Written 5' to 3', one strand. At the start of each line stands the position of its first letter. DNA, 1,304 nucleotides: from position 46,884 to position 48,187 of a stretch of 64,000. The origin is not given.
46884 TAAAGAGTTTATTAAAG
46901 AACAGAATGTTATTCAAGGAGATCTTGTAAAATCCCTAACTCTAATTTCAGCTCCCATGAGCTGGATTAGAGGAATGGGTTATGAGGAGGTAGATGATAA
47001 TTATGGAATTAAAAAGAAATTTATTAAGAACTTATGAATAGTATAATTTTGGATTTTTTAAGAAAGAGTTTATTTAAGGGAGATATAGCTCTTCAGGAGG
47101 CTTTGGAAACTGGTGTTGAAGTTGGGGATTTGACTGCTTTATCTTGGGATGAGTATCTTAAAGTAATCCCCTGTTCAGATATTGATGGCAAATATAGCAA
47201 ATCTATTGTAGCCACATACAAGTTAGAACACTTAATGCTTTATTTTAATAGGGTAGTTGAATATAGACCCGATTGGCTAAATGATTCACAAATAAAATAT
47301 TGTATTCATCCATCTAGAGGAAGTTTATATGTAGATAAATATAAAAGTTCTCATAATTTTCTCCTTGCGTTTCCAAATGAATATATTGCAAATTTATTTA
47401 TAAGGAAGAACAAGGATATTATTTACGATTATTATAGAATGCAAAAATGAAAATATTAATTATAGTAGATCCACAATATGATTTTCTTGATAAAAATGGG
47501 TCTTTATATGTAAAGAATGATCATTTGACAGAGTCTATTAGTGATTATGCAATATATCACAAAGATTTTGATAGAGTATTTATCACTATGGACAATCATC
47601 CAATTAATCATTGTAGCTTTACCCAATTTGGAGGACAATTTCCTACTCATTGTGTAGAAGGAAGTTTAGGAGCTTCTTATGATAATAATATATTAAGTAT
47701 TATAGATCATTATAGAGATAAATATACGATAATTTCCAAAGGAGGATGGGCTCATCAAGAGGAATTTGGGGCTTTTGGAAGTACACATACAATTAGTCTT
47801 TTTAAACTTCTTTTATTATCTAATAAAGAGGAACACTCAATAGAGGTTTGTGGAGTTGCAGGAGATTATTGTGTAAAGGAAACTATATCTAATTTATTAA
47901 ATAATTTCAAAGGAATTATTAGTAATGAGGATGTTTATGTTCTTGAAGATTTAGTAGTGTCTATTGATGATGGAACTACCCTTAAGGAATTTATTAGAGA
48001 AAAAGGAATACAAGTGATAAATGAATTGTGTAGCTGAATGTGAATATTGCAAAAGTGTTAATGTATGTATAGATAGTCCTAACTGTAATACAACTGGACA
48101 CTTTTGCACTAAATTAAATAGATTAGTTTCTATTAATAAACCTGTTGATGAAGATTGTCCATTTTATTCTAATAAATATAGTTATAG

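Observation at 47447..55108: Phage-encoded complete deamidated (Preiss-Handler) NAD+ salvage set: PncA, PncB, NadD-like, NadE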

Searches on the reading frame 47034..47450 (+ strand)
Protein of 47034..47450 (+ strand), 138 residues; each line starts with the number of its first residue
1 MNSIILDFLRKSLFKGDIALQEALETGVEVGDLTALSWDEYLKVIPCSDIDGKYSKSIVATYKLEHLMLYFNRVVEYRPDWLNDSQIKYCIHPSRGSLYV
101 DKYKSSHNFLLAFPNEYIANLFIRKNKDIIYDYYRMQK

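Call 4: search_protein_families(library=pfam, proteins=[window:47034-47450:+], max_evalue=0.01)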
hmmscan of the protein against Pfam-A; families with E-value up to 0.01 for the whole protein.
window:47034-47450:+ (138 aa): 0 families

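Call 94: search_protein_families(library=phrogs, proteins=[window:47034-47450:+], max_evalue=0.001)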
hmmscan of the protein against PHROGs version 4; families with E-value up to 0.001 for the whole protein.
window:47034-47450:+ (138 aa): 0 families

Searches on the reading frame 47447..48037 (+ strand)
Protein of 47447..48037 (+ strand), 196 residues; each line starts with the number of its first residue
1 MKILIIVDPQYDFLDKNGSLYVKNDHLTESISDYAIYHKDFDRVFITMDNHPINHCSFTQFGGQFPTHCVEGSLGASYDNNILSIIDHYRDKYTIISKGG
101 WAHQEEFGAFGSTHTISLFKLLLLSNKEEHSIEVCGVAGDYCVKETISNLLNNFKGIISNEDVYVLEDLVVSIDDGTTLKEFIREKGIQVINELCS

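Call 3: search_protein_families(library=pfam, proteins=[window:47447-48037:+], max_evalue=0.01)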
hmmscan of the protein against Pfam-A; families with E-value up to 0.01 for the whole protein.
window:47447-48037:+ (196 aa): 1 family
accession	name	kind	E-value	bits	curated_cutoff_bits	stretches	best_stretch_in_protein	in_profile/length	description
PF00857.26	Isochorismatase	-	2.7e-05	24.8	27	1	3-175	2-153/175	Isochorismatase domain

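Call 5: search_protein_families(library=ncbifam, proteins=[window:47447-48037:+], max_evalue=0.01)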
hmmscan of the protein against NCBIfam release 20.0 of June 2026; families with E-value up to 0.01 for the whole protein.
window:47447-48037:+ (196 aa): 1 family
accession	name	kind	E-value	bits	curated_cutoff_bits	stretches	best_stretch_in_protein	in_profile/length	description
NF008623.0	PRK11609.1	equivalog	1.3e-09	38.1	174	2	65-151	83-165/213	bifunctional nicotinamidase/pyrazinamidase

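Call 6: search_protein_families(library=phrogs, proteins=[window:47447-48037:+], max_evalue=0.001)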
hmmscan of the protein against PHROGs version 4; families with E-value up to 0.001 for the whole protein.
window:47447-48037:+ (196 aa): 1 family
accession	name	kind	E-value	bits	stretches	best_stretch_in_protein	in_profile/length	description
phrog_19305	-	unknown function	3.7e-15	57.3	1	2-153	4-156/199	-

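Call 8: search_solved_structures(query=window:47447-48037:+, max_evalue=1, show_alignments=3)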
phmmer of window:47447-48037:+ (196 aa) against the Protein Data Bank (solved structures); distinct sequences matched with E-value up to 1: 12.
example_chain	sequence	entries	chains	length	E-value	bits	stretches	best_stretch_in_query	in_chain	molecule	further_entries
3r2j_A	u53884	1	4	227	6.5e-20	75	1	3-177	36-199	Alpha/beta-hydrolase-like protein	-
1ilw_A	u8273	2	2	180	5e-16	62.4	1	3-191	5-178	180 aa long hypothetical Pyrazinamidase/nicotinamidase | 180aa long hypothetical Pyrazinamidase/Nicotinamidase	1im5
2h0r_A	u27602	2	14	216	6.9e-13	52.1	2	1-60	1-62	Nicotinamidase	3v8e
3pl1_A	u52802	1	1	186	1.9e-11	47.4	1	1-179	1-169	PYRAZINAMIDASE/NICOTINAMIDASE PNCA (PZase)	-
29iv_A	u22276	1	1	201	2.3e-11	47.2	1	3-153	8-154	nicotinamidase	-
2wt9_A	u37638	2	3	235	2.7e-07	33.9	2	65-163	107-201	NICOTINAMIDASE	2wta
9u8m_A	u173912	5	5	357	4.1e-06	30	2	65-152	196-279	nicotinamidase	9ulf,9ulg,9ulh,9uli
3s2s_A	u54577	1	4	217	0.0031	20.6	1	2-150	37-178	Putative pyrazinamidase/nicotinamidase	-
3o90_A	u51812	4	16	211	0.0068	19.5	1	2-150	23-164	nicotinamidase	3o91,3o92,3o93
6wgz_B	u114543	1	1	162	0.02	18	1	32-101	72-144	Bcl-2-like 4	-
3o94_A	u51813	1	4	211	0.065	16.3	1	2-114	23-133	nicotinamidase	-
6wh0_A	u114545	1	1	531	0.11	15.5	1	33-101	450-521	Maltodextrin-binding protein,Bcl-2-like 4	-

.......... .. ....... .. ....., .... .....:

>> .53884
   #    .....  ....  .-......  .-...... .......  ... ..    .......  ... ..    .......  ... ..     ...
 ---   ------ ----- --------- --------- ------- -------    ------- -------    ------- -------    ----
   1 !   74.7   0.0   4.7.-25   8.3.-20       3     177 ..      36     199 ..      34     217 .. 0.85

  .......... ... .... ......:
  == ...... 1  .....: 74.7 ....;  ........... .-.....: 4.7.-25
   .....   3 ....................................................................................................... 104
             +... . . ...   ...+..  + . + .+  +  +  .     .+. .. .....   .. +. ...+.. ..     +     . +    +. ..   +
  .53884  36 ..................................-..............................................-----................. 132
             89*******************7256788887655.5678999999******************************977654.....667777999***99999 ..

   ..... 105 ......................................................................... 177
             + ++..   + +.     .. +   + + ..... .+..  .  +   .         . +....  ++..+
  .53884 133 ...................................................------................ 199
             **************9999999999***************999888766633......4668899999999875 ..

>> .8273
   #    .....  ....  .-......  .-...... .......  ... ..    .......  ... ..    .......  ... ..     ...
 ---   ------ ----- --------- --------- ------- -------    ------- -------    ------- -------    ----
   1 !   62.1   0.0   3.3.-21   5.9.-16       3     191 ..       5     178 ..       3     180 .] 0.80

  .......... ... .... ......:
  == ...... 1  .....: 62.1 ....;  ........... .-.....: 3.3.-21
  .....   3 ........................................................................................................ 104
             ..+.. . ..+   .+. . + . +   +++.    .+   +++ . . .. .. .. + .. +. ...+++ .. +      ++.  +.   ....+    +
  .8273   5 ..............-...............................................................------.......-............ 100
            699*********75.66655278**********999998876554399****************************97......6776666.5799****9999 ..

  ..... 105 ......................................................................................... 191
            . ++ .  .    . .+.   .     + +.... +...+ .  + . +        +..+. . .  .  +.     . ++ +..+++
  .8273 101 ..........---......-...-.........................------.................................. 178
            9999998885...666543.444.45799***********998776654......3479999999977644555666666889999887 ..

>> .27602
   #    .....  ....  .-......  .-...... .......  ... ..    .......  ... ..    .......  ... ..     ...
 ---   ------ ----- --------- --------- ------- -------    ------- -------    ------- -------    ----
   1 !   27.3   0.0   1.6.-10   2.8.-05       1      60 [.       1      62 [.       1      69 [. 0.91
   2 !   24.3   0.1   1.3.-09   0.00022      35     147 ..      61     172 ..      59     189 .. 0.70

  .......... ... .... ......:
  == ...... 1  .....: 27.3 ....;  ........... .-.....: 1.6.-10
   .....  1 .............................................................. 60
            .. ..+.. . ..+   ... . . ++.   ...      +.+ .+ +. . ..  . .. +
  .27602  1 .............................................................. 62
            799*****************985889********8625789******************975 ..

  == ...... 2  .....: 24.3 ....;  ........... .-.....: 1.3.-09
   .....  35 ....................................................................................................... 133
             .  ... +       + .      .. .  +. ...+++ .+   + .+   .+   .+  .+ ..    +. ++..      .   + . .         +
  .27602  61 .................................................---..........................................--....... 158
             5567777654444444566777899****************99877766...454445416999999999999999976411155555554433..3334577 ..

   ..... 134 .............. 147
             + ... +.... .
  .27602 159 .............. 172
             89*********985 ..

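Call 47: find_homologous_proteins(query=window:47447-48037:+, max_evalue=0.00001)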
Query window:47447-48037:+ (196 aa): 28 proteins with E <= 0.00001 among 113 candidates.
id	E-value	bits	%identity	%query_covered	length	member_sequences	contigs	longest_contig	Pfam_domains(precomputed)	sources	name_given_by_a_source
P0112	5.2e-123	426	96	100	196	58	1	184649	-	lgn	-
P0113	1.7e-68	248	83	67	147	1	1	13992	-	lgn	-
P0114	2.3e-55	205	54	96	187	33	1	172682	PF00857.27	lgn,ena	-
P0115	8.9e-55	204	54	96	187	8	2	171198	PF00857.27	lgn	-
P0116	6.3e-48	181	46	97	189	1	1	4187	-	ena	-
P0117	3.4e-43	166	47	98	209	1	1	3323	-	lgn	-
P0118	5.2e-41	159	47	93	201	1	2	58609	-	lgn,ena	-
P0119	5.8e-41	159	48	93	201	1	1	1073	-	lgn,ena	-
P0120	3.3e-40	156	44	98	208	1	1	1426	-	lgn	-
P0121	5.4e-40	155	47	93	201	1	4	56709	-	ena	-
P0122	1.8e-30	124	39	97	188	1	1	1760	-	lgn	-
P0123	3.8e-30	123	39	97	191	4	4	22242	PF00857.27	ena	-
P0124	5.3e-30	123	41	96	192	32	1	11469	PF00857.27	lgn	-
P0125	2.2e-28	117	38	97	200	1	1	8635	PF00857.27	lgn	-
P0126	3.4e-28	117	37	97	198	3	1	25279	PF00857.27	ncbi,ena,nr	ncbi:MAG: isochorismatase family protein [Bacteroidales bacterium]|nr:isochorismatase family protein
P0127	1.2e-27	115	38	97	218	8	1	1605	PF00857.27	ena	-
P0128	3.0e-25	107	38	97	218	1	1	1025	PF00857.27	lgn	-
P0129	5.5e-25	106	37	97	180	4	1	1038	PF00857.27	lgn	-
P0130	4.9e-23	100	36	97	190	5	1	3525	PF00857.27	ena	-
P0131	9.5e-23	99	36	92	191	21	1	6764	PF00857.27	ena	-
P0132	1.5e-22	98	40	81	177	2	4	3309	PF00857.27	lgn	-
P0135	4.2e-21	94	35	96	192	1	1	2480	PF00857.27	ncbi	-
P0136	7.2e-20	90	33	95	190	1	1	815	PF00857.27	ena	-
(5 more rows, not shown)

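Call 56: find_encoding_contigs(protein=P0112, flank=10000, max_places=3)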
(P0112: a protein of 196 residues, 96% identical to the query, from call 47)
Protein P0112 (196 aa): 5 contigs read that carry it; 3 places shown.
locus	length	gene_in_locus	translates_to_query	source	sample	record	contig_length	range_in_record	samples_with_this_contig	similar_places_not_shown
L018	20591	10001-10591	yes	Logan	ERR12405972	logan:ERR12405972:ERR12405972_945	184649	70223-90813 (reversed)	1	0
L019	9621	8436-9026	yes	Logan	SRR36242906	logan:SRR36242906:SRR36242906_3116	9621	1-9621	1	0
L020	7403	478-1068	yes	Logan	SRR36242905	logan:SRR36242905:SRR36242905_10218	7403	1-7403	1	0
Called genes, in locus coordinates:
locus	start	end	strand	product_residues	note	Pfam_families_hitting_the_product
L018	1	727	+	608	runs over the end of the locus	-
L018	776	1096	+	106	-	-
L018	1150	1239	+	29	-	-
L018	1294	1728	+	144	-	-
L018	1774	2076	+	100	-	-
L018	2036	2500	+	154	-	-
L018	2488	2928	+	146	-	-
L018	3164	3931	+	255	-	PF03747:ADP_ribosyl_GH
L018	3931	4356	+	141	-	-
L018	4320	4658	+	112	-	-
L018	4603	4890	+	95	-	-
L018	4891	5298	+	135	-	-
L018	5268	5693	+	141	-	-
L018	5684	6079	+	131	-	-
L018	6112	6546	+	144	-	PF00075:RNase_H, PF13456:RVT_3 (weak)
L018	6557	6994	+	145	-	-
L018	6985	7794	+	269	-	-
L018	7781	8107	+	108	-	-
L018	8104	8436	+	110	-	-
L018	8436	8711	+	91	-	-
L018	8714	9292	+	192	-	-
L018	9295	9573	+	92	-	-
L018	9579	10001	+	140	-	-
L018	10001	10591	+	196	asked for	-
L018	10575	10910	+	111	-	-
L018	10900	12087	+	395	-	PF17767:NAPRTase_N, PF04095:NAPRTase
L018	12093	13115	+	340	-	PF00004:AAA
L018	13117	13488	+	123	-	-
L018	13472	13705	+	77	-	PF08719:NADAR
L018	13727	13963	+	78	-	PF08719:NADAR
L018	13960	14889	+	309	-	PF02540:NAD_synthase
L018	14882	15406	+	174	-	-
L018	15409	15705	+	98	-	-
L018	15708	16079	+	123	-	-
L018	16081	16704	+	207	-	-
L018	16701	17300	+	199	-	PF01467:CTP_transf_like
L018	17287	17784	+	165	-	PF00293:NUDIX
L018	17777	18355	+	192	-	PF00210:Ferritin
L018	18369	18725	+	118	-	-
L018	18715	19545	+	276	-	PF00149:Metallophos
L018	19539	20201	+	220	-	PF04275:P-mevalo_kinase (faint), PF21448:DNMK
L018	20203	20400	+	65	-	-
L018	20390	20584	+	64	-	-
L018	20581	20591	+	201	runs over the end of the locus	PF00149:Metallophos, PF12850:Metallophos_2 (weak)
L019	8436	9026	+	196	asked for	-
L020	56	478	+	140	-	-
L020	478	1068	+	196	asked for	-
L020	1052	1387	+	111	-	-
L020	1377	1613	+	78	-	PF17767:NAPRTase_N (weak)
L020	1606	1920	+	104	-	-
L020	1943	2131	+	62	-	-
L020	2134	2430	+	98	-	-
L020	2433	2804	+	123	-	-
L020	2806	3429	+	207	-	-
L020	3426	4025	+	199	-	PF01467:CTP_transf_like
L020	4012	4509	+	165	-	PF00293:NUDIX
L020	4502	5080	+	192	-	PF00210:Ferritin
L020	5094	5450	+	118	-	-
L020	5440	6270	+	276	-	PF00149:Metallophos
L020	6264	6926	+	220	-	PF04275:P-mevalo_kinase (faint), PF21448:DNMK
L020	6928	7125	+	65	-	-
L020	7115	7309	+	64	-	-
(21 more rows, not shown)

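Call 66: search_protein_families(library=padloc, proteins=[window:47447-48037:+], max_evalue=0.01)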
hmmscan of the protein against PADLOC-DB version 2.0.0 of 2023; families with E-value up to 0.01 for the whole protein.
window:47447-48037:+ (196 aa): 0 families
